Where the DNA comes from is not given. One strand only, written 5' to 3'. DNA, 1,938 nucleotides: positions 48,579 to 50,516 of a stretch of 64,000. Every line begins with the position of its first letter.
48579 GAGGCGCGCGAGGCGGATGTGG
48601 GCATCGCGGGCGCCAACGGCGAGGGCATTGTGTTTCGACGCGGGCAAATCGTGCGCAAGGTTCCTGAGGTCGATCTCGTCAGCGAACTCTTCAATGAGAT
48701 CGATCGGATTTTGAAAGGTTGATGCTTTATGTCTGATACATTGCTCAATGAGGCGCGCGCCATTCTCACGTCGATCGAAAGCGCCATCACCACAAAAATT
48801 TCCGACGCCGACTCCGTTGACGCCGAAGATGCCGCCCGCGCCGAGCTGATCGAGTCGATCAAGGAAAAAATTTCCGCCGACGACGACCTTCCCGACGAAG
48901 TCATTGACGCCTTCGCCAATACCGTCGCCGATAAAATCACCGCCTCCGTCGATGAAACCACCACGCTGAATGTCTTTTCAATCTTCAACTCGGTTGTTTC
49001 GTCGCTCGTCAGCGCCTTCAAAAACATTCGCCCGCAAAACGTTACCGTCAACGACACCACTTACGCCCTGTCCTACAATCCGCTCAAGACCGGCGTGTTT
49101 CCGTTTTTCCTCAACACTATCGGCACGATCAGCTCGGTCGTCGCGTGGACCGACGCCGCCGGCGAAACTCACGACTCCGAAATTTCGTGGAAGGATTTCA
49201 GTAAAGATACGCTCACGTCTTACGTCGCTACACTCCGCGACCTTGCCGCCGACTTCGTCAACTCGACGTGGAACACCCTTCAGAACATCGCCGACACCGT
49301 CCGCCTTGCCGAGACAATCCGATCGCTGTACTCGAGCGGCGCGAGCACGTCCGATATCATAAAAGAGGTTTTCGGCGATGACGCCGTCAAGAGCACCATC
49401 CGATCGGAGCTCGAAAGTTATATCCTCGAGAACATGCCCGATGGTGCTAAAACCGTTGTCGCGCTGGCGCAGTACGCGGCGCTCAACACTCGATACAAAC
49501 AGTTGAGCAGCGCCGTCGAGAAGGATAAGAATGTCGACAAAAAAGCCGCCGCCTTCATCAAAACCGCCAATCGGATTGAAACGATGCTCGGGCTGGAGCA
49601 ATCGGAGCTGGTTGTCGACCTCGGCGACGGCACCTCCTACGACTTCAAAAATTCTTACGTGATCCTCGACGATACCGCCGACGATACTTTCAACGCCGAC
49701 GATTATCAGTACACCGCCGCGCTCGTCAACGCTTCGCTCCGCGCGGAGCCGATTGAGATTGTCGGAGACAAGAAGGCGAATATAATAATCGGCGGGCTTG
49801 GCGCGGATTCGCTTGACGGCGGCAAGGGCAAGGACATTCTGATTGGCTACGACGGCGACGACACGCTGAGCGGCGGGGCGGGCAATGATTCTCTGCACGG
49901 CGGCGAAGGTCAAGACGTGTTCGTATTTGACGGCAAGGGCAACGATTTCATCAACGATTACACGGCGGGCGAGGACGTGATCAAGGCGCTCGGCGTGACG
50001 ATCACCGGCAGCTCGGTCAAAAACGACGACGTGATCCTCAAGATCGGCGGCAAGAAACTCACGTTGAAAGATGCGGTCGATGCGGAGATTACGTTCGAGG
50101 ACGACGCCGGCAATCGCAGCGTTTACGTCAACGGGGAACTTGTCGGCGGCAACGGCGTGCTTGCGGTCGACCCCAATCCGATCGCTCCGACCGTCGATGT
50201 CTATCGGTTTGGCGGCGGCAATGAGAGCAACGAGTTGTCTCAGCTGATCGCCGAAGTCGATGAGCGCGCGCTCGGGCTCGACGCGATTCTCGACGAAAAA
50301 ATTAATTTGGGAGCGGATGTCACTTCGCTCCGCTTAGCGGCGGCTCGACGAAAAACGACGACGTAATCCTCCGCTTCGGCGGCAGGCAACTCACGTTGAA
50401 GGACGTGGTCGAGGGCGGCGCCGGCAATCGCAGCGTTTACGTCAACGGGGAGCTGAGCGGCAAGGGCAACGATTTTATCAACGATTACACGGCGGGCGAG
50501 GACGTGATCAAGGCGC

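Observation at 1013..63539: Hyper-abundant 12-bp palindrome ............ scattered through coding sequence in all three reading phases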

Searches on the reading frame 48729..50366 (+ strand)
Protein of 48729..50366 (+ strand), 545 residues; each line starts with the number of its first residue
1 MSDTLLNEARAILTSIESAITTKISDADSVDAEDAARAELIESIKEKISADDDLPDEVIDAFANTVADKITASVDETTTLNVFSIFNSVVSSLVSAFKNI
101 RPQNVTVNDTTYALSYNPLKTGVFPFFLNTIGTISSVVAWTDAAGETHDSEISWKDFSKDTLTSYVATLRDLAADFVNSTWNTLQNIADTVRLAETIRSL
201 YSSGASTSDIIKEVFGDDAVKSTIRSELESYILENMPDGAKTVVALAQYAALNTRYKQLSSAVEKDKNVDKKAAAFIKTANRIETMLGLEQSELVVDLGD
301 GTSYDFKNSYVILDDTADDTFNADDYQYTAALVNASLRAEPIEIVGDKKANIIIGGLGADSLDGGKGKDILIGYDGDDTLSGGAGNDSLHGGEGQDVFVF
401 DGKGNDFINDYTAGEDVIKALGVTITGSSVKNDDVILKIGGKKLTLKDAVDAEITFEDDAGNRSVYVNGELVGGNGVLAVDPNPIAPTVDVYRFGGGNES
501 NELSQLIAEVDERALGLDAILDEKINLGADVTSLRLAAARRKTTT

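Call 53: search_protein_families(library=pfam, proteins=[window:48729-50366:+], max_evalue=0.00001)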
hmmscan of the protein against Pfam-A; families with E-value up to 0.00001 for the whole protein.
window:48729-50366:+ (545 aa): 1 family
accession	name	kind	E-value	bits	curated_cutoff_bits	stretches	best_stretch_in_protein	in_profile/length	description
PF00353.25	HemolysinCabind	-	2.4e-11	43.8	23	0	373-401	2-30/36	RTX calcium-binding nonapeptide repeat (4 copies)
